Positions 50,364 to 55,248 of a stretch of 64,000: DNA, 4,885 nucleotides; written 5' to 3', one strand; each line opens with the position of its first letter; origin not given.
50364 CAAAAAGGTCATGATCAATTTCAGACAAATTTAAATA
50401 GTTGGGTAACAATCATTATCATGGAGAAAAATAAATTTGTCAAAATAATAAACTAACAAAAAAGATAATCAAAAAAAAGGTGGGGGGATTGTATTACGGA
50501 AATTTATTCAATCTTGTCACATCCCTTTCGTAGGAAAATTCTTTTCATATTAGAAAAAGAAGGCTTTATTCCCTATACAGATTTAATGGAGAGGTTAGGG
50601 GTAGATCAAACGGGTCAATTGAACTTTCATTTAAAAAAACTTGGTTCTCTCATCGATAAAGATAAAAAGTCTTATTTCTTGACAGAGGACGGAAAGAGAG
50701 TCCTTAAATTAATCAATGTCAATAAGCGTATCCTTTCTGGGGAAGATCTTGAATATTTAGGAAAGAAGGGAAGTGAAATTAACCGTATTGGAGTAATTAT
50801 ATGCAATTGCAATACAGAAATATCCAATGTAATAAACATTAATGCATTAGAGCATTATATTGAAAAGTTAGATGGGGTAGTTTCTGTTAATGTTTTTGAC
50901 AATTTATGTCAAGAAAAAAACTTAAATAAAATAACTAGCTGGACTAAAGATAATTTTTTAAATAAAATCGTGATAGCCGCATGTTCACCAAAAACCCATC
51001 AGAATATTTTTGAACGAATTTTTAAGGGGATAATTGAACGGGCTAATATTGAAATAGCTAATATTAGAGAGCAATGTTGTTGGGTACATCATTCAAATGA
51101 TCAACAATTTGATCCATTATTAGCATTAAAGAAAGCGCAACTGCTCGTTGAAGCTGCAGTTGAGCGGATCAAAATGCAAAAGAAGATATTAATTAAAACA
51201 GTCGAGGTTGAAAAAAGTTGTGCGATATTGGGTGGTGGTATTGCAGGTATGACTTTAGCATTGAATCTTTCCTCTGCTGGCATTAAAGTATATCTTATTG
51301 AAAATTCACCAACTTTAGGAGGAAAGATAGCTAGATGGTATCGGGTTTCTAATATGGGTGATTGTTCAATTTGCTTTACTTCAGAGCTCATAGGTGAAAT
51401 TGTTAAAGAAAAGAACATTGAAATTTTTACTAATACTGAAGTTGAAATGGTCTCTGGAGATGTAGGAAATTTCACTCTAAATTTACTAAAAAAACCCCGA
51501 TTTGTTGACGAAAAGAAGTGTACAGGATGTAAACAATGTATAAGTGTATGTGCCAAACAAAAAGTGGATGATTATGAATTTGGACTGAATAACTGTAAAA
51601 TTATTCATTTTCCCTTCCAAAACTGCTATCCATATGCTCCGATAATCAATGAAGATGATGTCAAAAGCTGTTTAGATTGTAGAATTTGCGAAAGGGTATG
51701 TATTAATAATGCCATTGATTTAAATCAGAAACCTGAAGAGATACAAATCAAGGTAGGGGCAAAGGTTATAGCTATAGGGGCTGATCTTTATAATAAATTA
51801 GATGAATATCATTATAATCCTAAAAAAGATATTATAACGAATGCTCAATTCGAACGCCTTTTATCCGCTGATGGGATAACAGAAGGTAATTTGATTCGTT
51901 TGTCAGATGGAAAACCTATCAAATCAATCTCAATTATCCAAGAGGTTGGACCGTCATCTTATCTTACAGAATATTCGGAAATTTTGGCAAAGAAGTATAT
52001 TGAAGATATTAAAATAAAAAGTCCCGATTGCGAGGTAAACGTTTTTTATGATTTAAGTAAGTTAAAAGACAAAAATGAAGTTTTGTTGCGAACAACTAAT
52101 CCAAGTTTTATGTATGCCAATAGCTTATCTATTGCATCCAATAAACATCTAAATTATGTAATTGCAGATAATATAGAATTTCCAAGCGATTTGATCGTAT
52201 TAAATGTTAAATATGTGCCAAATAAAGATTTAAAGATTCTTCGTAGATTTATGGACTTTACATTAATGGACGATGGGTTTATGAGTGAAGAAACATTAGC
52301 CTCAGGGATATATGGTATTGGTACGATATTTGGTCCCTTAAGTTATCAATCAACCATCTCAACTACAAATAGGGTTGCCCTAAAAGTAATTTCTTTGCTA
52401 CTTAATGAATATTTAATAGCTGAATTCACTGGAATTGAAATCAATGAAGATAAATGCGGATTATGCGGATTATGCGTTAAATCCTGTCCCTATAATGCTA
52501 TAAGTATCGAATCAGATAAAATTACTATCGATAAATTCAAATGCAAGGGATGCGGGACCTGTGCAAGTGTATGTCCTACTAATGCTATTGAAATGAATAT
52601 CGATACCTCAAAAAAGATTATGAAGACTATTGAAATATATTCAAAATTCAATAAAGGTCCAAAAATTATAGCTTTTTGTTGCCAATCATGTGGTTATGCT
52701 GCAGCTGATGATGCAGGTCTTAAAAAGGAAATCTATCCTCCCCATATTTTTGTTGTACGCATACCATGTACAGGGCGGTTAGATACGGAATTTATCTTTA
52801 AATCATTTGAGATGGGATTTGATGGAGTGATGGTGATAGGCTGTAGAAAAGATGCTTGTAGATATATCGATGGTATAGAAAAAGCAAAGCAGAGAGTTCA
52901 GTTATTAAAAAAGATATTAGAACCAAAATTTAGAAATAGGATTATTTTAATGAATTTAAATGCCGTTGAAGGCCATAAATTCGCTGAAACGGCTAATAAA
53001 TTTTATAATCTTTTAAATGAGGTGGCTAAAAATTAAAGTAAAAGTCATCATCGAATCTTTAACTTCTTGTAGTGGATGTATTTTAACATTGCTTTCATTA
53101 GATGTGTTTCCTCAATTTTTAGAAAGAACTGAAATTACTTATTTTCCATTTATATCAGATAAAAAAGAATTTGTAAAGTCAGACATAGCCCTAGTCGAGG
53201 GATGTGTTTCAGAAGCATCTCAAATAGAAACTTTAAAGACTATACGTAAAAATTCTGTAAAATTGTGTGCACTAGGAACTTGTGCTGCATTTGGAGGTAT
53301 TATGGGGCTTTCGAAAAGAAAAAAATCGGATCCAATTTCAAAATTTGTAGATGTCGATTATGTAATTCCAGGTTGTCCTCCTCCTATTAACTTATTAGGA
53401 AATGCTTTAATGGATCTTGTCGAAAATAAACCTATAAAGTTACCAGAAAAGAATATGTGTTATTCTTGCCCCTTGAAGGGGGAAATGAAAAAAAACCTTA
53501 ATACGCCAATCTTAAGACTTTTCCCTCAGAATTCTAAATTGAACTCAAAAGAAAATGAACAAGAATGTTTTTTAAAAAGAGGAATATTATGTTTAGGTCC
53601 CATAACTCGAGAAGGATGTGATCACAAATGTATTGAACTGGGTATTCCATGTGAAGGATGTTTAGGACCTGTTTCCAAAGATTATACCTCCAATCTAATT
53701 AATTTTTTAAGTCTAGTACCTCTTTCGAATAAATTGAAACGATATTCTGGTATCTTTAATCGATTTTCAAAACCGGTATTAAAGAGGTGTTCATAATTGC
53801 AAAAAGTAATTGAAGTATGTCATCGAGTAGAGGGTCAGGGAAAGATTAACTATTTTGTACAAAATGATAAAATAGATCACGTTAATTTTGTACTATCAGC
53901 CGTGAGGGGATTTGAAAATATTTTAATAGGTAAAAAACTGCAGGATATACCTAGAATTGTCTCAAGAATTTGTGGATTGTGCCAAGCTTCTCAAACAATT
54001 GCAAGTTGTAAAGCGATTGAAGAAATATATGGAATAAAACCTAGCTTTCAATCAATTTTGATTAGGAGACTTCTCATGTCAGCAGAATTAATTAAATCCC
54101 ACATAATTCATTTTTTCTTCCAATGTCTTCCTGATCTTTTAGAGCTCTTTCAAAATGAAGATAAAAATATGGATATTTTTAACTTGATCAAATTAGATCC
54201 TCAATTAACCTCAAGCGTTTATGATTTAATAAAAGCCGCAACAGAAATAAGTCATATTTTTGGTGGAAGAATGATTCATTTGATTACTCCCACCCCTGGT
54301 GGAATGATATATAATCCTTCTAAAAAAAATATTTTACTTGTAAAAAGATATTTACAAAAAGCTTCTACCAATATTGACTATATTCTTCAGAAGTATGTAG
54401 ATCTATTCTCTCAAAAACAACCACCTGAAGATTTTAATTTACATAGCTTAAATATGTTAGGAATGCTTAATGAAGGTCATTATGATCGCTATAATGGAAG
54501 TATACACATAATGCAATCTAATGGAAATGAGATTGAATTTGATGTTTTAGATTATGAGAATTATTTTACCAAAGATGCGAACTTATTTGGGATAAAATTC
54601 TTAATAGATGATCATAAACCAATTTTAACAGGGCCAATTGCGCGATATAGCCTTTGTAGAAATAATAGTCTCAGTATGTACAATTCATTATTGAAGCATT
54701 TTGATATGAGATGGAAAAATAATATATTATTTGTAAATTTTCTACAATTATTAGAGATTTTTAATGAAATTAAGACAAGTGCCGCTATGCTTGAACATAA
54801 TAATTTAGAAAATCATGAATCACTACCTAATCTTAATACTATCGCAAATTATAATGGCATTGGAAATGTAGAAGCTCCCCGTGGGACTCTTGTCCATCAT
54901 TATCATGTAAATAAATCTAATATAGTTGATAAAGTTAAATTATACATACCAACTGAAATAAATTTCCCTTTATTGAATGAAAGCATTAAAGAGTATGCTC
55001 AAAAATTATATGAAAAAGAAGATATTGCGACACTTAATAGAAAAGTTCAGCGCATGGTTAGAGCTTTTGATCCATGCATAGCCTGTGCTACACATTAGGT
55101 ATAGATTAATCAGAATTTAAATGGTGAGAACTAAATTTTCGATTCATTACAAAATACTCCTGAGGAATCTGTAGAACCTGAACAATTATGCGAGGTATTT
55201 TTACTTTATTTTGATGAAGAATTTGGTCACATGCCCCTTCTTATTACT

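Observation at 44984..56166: Candidate undescribed H2/redox-sensing regulon: transcription-factor hydrogenase facing an operon of paralogous unknowns, Mtd and Cdc48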

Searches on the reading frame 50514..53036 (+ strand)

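Call 3: search_protein_families(library=pfam, proteins=[window:50514-53036:+], max_evalue=0.01)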
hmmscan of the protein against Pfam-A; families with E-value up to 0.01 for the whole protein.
window:50514-53036:+ (840 aa): 29 families (the best 25 are shown)
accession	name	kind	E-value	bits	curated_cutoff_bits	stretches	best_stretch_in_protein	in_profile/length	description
PF02662.21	FlpD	-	8.5e-35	119.9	22.3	1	718-836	1-121/123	Methyl-viologen-reducing hydrogenase, delta subunit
PF00037.32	Fer4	-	7.9e-20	70.2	21.1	3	670-693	1-24/24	4Fe-4S binding domain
PF12837.12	Fer4_6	-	3.7e-17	61.8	25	3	641-663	2-24/24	4Fe-4S binding domain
PF12838.12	Fer4_7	-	8.2e-17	61.9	27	3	647-691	1-52/52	4Fe-4S dicluster domain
PF14697.11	Fer4_21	-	4.7e-12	46.3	35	1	642-694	2-59/59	4Fe-4S dicluster domain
PF12797.12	Fer4_2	-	4.2e-11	42.5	24.5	3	641-660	3-22/22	4Fe-4S binding domain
PF13484.11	Fer4_16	-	4.4e-11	43.8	30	2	647-666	1-20/66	4Fe-4S double cluster binding domain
PF13237.11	Fer4_10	-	9.2e-11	42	25.5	2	641-688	2-53/53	4Fe-4S dicluster domain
PF24038.1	DUF7347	-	7.9e-10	39.3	27.6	1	2-67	9-77/77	Domain of unknown function (DUF7347)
PF25160.1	LdpA_Fe-S-bd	-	1.1e-08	35.1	27.6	1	654-694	9-45/49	LdpA Fe-S cluster-binding domain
PF13187.11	Fer4_9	-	1.3e-08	35.1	27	1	647-692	1-52/52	4Fe-4S dicluster domain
PF13459.11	Fer4_15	-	2.4e-06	28.6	22.4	0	670-690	1-21/66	4Fe-4S single cluster domain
PF13450.12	NAD_binding_8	-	2.8e-06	28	21.9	1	238-275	1-38/68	NAD(P)-binding Rossmann-like domain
PF00070.33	Pyr_redox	-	6.3e-06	27.1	22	0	237-269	3-35/82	Pyridine nucleotide-disulphide oxidoreductase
PF13183.11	Fer4_8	-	1.3e-05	26.1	27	0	676-727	4-58/68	4Fe-4S dicluster domain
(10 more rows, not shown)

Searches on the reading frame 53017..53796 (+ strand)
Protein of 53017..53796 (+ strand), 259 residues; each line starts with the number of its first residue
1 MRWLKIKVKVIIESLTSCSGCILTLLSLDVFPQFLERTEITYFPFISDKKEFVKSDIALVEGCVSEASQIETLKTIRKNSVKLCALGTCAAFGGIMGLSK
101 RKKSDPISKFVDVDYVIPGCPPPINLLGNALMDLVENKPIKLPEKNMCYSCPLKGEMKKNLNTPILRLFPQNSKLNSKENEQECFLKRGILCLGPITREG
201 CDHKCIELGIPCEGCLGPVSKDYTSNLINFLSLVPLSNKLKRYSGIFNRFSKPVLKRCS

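Call 3: search_protein_families(library=pfam, proteins=[window:53017-53796:+], max_evalue=0.01)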
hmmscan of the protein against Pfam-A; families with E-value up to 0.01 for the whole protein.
window:53017-53796:+ (259 aa): 1 family
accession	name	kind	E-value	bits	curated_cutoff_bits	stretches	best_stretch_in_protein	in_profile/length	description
PF01058.29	Oxidored_q6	-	7.9e-20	71.3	27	1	18-132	1-126/128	NADH ubiquinone oxidoreductase, 20 Kd subunit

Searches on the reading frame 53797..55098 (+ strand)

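Call 3: search_protein_families(library=pfam, proteins=[window:53797-55098:+], max_evalue=0.01)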
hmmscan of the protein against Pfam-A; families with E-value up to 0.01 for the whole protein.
window:53797-55098:+ (433 aa): 1 family
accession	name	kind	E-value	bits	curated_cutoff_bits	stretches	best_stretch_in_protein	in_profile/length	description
PF00374.24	NiFeSe_Hases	-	5.8e-32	111.7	25.8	2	37-209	1-175/508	Nickel-dependent hydrogenase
